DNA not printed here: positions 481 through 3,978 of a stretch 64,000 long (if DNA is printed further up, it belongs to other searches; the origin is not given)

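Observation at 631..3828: Self-sufficient nitric-oxide synthase with two N-terminal cyclic-nucleotide-binding domains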

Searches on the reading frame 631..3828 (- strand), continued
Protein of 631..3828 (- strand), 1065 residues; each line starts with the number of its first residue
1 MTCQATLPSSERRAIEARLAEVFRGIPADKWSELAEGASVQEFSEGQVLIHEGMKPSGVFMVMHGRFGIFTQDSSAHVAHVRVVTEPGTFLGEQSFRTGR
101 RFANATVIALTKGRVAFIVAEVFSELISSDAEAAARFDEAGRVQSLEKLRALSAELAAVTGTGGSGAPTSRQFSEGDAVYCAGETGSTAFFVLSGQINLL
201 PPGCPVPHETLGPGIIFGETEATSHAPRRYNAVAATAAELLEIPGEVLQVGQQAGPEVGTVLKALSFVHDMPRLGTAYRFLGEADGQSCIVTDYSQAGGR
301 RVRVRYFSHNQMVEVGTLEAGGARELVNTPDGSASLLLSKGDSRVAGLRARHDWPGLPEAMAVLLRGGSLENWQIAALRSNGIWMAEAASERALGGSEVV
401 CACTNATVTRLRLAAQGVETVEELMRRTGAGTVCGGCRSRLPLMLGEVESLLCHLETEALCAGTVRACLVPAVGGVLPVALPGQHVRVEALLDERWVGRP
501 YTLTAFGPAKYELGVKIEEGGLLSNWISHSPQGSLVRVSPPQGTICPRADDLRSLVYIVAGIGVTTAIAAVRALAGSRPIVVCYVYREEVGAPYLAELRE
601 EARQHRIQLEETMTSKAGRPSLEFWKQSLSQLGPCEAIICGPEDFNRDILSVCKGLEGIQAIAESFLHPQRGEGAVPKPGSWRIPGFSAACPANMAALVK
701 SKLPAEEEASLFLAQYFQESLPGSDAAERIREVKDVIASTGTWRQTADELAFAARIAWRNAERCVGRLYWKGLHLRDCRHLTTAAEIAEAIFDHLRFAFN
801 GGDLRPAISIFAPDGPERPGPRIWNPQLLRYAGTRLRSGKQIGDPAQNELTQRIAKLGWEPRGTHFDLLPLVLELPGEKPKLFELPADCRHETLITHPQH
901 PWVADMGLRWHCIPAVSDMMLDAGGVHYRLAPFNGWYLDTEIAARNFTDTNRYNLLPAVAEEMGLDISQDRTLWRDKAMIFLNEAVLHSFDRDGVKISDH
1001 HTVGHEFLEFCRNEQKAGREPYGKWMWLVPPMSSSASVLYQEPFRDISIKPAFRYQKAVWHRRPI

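Call 27: find_related_loci(query=A1, collection=genome_contigs, flank=6000)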
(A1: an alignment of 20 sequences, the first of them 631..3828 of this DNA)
Query A1 (1065 aa) in genome_contigs; peptide patterns used: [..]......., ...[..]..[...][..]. (x = any residue, [..] = any of these).
128 stretches matched a pattern; 78 encode a relative of the query (tblastn E <= 1e-3); 77 distinct loci.
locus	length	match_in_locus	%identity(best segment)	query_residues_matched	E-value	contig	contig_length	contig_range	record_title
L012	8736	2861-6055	94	1-1065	0e+0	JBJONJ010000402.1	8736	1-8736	MAG: Verrucomicrobiota bacterium isolate umpqua_2019_sw_WHONDRS-S19S_0079_B_bin.102 scaffold_1481410, whole genome shotg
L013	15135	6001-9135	64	19-1063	0e+0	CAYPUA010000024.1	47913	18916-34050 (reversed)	MAG TPA_asm: uncultured Bdellovibrionales bacterium isolate SRP193358_co1_85 genome assembly, contig: NODE_1326_length_4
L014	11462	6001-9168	63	9-1063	0e+0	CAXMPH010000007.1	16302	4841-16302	MAG: uncultured Chthoniobacterales bacterium isolate 07C-BC-St04_bin.12.strict genome assembly, contig: NODE_7_length_16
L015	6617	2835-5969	62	19-1065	0e+0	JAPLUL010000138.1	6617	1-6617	MAG: Verrucomicrobia bacterium isolate LacPavin_0920_WC12_MAG_60_11 LacPavin_0920_WC12_scaffold_1047300, whole genome sh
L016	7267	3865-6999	63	19-1065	0e+0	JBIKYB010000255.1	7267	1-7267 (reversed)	MAG: Prosthecobacter sp. isolate ME2015-10-10_3300044731_group6_bin110 Rohwer_bin2784_scaffold_13030_c1, whole genome sh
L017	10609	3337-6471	62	22-1065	0e+0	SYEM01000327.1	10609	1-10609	MAG: Verrucomicrobiales bacterium isolate F1-60-MAGs043 F1-60__c659535, whole genome shotgun sequence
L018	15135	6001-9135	61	19-1065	0e+0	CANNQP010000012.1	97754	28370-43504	MAG: Verrucomicrobiaceae bacterium isolate RE-26jul17-145 genome assembly, contig: RE-26jul17-C181, whole genome shotgun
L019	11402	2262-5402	64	19-1065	0e+0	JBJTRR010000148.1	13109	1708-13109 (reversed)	MAG: bacterium isolate samp_4448_concoct_1915 samp_4448_302273, whole genome shotgun sequence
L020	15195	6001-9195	63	1-1065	0e+0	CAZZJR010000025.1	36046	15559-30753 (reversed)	MAG TPA_asm: uncultured Bdellovibrionales bacterium isolate SRP124364_co1_356 genome assembly, contig: NODE_819_length_3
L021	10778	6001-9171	54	5-1060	0e+0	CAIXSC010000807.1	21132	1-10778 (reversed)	MAG: uncultured Planctomycetaceae bacterium isolate LaPlata-15m-b_bin-643 genome assembly, contig: bin-643:0807/1075, wh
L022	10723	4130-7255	54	19-1060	0e+0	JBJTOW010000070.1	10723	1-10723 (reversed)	MAG: Planctomycetota bacterium isolate samp_4449_semibin_223 samp_4449_177656, whole genome shotgun sequence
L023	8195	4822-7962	53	15-1061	0e+0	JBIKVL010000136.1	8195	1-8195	MAG: Pirellulaceae bacterium isolate ME2015-08-22_3300042470_group6_bin219 Rohwer_bin1672_scaffold_11408_c1, whole genom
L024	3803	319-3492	54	5-1063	0e+0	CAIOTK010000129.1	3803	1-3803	MAG: uncultured Opitutae bacterium isolate ErkenSummer_bin-1681 genome assembly, contig: bin-1681:129/514, whole genome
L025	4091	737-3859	52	19-1060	0e+0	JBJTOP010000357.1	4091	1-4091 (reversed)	MAG: Planctomycetaceae bacterium isolate samp_4449_VAMB_558 samp_4449_481276, whole genome shotgun sequence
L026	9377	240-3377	52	19-1065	0e+0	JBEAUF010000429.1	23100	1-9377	MAG: Planctomycetota bacterium isolate NASQAN2011_177_B_bin.12 scaffold_622611, whole genome shotgun sequence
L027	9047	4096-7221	55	19-1060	0e+0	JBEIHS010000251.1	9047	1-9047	MAG: Planctomycetaceae bacterium isolate Sample-102-S76-bin-37 Sample_102_S76-bin_37-k141_29147, whole genome shotgun se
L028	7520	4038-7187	51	15-1065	0e+0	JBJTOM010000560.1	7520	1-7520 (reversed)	MAG: Planctomycetota bacterium isolate samp_4449_VAMB_680 samp_4449_2180173, whole genome shotgun sequence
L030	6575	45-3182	51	19-1065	0e+0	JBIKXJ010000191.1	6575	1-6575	MAG: Planctomycetaceae bacterium isolate ME2015-09-22_3300037508_group6_bin91 Rohwer_bin1756_scaffold_16326_c1, whole ge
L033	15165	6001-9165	49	5-1060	0e+0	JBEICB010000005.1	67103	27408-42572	MAG: Pirellula sp. isolate Sample-101-S75-bin-11 Sample_101_S75-bin_11-k141_2085753, whole genome shotgun sequence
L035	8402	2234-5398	49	5-1060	0e+0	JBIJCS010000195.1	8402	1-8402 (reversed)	MAG: Pirellula sp. isolate ME2006-08-18D6_3300036398_group2_bin200 Rohwer_bin1651_scaffold_10239_c1, whole genome shotgu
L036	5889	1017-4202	49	9-1060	0e+0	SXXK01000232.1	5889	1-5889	MAG: Planctomyces sp. isolate F1-20-MAGs055 F1-20__c372272, whole genome shotgun sequence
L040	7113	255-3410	49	19-1060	0e+0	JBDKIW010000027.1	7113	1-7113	MAG: Planctomycetota bacterium isolate greatmiami_2019_sw_WHONDRS-S19S_0099_B_bin.95 scaffold_1571315, whole genome shot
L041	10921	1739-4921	48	10-1060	0e+0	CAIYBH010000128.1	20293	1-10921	MAG: uncultured Planctomycetaceae bacterium isolate Erken-D3_bin-0369 genome assembly, contig: bin-0369:128/502, whole g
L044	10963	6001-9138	52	19-1065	0e+0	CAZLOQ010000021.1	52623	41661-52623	MAG TPA_asm: uncultured Chitinophaga sp. isolate binchicken_co340_49 genome assembly, contig: NODE_308_length_52623_cov_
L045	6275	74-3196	49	19-1060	0e+0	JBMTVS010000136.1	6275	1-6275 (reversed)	MAG: Kiritimatiellia bacterium isolate LKB_V8_S20_100percent_par_LKB_V8_S20_metabat.121 NODE_10814_length_6275_cov_4.946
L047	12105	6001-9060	50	40-1060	0e+0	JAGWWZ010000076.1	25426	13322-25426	MAG: Planctomycetota bacterium isolate REEB455 contig-150_3409, whole genome shotgun sequence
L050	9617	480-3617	52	7-1060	0e+0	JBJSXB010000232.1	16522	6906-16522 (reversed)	MAG: Planctomycetaceae bacterium isolate samp_4435_semibin_307 samp_4435_1577988, whole genome shotgun sequence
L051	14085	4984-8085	50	7-1060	0e+0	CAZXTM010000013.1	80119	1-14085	MAG TPA_asm: uncultured Bifidobacteriaceae bacterium isolate SRP193358_co1_93 genome assembly, contig: NODE_423_length_8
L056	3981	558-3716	44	17-1060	0e+0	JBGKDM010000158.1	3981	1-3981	MAG: Synechococcus sp. isolate Co_bin4 Co_metabat2_bin881_k141_28516485, whole genome shotgun sequence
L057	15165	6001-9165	49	5-1060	0e+0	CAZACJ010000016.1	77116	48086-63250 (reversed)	MAG TPA_asm: uncultured Pirellula sp. isolate SRP318679_co1_54 genome assembly, contig: NODE_461_length_77116_cov_10.373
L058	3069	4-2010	58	392-1060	0e+0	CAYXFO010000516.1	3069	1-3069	MAG TPA_asm: uncultured Pirellula sp. isolate SRP098346_co1_197 genome assembly, contig: NODE_53911_length_3069_cov_3.86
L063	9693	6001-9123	52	19-1060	0e+0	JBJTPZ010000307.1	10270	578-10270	MAG: Planctomycetaceae bacterium isolate samp_4449_concoct_1472 samp_4449_524030, whole genome shotgun sequence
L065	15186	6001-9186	61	5-1065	0e+0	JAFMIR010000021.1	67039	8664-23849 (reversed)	MAG: Prosthecobacter sp. isolate DEBay_Sum019D_L_G_10 NODE_175_length_67039_cov_8.384629, whole genome shotgun sequence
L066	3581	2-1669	60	510-1065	0e+0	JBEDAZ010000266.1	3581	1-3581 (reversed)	MAG: Planctomycetota bacterium isolate NASQAN2014_035_B_bin.50 scaffold_700348, whole genome shotgun sequence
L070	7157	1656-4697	38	40-1060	0e+0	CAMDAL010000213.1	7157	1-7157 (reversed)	MAG: Devosia equisanguinis isolate MH-09jul19-238 genome assembly, contig: MH-09jul19-C25283, whole genome shotgun seque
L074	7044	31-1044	78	728-1065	4e-174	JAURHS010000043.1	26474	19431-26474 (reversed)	MAG: Prosthecobacter sp. isolate SFB_657D_100_26 k141_2846305_length_26474_cov_14.0287, whole genome shotgun sequence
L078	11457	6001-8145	38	338-1056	1e-123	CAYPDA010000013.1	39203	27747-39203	MAG TPA_asm: uncultured Hyphomonas sp. isolate SRP072547_co2_209 genome assembly, contig: NODE_1072_length_39203_cov_25.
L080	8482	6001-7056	48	707-1060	5e-106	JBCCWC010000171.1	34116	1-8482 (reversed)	MAG: Myxococcota bacterium isolate P01_E01_bin.52 k141_99209_length_34116_cov_28.0000, whole genome shotgun sequence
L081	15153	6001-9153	64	15-1065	0e+0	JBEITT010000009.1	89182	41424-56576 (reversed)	MAG: Planctomycetaceae bacterium isolate Sample-109-S9-bin-114 Sample_109_S9-bin_114-k141_2200693, whole genome shotgun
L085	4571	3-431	83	918-1060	1e-76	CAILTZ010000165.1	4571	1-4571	MAG: uncultured Pirellula sp. isolate Umea1_bin-2197 genome assembly, contig: bin-2197:165/912, whole genome shotgun seq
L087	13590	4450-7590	52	19-1065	0e+0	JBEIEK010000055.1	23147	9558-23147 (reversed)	MAG: Planctomycetaceae bacterium isolate Sample-101-S75-bin-75 Sample_101_S75-bin_75-k141_1898251, whole genome shotgun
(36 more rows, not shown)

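Call 30: search_protein_representatives(alignment_id=A1)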
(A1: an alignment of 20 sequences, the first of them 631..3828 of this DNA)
Query: 20 sequences, 1067 profile positions. Proteins with E-value up to 0.001 (for the whole library): 41031; up to 1e-10: 6452; up to 1e-30: 947. The best 150 are listed.
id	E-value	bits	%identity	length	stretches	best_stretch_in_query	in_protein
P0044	0.0e+00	1707.9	-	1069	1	12-1062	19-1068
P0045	0.0e+00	1228.1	-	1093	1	11-1063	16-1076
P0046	0.0e+00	1190.0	-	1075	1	10-1061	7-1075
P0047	0.0e+00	1152.0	-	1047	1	16-1056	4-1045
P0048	4.2e-290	981.5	-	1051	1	27-1061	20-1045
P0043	3.7e-267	905.5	-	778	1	14-784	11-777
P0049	3.4e-248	842.8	-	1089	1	21-1062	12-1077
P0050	2.6e-245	833.2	-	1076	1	25-1061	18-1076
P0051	7.7e-233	791.9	-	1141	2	696-1060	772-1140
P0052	1.1e-224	764.9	-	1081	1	21-1061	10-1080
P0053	1.9e-222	757.5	-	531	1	558-1063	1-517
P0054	7.8e-222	755.5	-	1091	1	10-1060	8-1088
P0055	1.2e-219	748.2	-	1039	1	26-1060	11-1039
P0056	4.4e-214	729.8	-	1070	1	23-1060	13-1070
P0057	6.8e-214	729.2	-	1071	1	22-1060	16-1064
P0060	2.6e-208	710.7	-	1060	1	18-1062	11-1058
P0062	6.5e-203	692.8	-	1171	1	289-1062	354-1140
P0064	1.4e-194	665.2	-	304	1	764-1065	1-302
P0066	7.4e-189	646.3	-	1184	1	264-1063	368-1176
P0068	3.1e-188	644.2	-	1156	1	326-1062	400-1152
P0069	2.1e-183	628.2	-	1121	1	271-1063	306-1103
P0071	1.5e-178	612.2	-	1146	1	256-1062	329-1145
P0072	1.3e-177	609.1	-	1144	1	339-1055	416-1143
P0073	3.0e-174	597.9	-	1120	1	255-1063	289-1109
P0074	9.3e-173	593.0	-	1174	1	304-1063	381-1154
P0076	1.3e-170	585.9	-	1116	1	268-1057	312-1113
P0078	3.5e-158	544.7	-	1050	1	267-1055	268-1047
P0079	2.8e-157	541.8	-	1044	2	164-1053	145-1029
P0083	1.4e-141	489.8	-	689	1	393-1057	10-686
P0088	5.6e-135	467.9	-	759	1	395-1055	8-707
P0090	1.0e-131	457.1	-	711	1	397-1059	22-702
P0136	1.1e-108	380.8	-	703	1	20-667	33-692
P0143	4.0e-106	372.4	-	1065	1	700-1052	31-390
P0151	3.8e-103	362.5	-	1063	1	21-670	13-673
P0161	5.1e-101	355.4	-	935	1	292-851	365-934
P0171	1.3e-97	344.2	-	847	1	20-655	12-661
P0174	3.1e-97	342.9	-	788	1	21-670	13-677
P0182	3.3e-95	336.2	-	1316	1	20-669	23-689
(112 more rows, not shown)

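Call 31: predict_structure(alignment_id=A1)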
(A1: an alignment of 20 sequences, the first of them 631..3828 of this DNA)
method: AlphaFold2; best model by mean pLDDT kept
length: 1065 residues; sequences in the alignment: 20
mean_pLDDT: 65.5   pTM: 0.36
mean pLDDT of the five models: 65.5, 64.9, 64.7, 63.4, 62.4
residues with pLDDT >= 90: 97; 70-90: 439; 50-70: 242; < 50: 287
segments of 3 or more residues with pLDDT < 50: 1-5, 74-77, 144-166, 253-269, 377-400, 403-407, 431-436, 666-702, 756-775, 801-808, 830-847, 862-868, 913-954, 969-972, 996-1054
pLDDT, mean of each block of 10 residues (from residue 1): 51 82 79 76 79 81 82 52 78 72 76 85 82 72 47 44 51 87 87 83 80 79 84 87 73 43 46 65 63 72 76 73 65 73 77 75 70 53 30 32 49 65 60 50 64 90 92 80 86 61 91 82 79 84 83 91 91 89 93 94 93 88 89 89 84 86 58 32 29 29 69 84 83 83 69 49 26 49 79 63 46 58 61 36 49 66 45 76 72 74 74 40 26 26 35 56 65 56 66 51 35 38 29 26 32 48 53
secondary structure, 60 per line:
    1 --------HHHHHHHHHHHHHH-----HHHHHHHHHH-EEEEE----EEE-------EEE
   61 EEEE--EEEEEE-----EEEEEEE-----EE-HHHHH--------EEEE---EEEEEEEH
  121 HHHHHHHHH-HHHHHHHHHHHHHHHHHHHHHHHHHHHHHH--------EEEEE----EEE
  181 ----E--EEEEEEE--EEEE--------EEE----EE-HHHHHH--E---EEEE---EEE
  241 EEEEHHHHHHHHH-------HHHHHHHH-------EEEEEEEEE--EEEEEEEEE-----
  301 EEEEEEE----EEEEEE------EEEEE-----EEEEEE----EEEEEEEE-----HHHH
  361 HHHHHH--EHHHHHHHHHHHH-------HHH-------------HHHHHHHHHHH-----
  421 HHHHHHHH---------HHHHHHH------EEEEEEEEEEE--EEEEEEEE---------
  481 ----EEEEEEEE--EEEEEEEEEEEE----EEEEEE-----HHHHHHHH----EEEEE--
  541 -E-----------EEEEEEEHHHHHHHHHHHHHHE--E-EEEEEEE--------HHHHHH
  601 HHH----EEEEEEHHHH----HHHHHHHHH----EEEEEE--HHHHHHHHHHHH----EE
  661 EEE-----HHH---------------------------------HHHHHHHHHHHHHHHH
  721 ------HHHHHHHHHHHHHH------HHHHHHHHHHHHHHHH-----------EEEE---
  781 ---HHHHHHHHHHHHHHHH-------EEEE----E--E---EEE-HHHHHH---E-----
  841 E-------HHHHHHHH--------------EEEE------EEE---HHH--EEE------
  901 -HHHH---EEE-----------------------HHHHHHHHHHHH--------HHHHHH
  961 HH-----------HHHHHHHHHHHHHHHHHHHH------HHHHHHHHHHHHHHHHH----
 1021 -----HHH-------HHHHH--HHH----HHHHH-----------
elements in order (helices of 4 or more, strands of 3 or more residues): H9-22 H28-37 E39-43 E48-50 E58-64 E67-72 E78-84 H93-97 E106-109 E113-119 H120-129 H131-160 E169-173 E178-180 E188-194 E197-200 E209-211 H219-224 E231-234 E238-244 H245-253 H261-268 E276-284 E287-295 E301-307 E312-317 E324-328 E334-339 E344-351 H357-366 H370-381 H405-415 H421-428 H438-444 E451-461 E464-471 E485-492 E495-506 E511-516 H522-529 E534-538 E554-560 H561-574 E580-586 H595-603 E608-613 H614-617 H622-630 E635-640 H643-654 E659-663 H705-720 H727-740 H747-762 E774-777 H784-799 E807-810 E822-824 H826-831 H849-856 E871-874 E881-883 E892-894 H902-905 E909-911 H935-946 H955-962 H974-993 H1000-1016 H1036-1040 H1050-1054
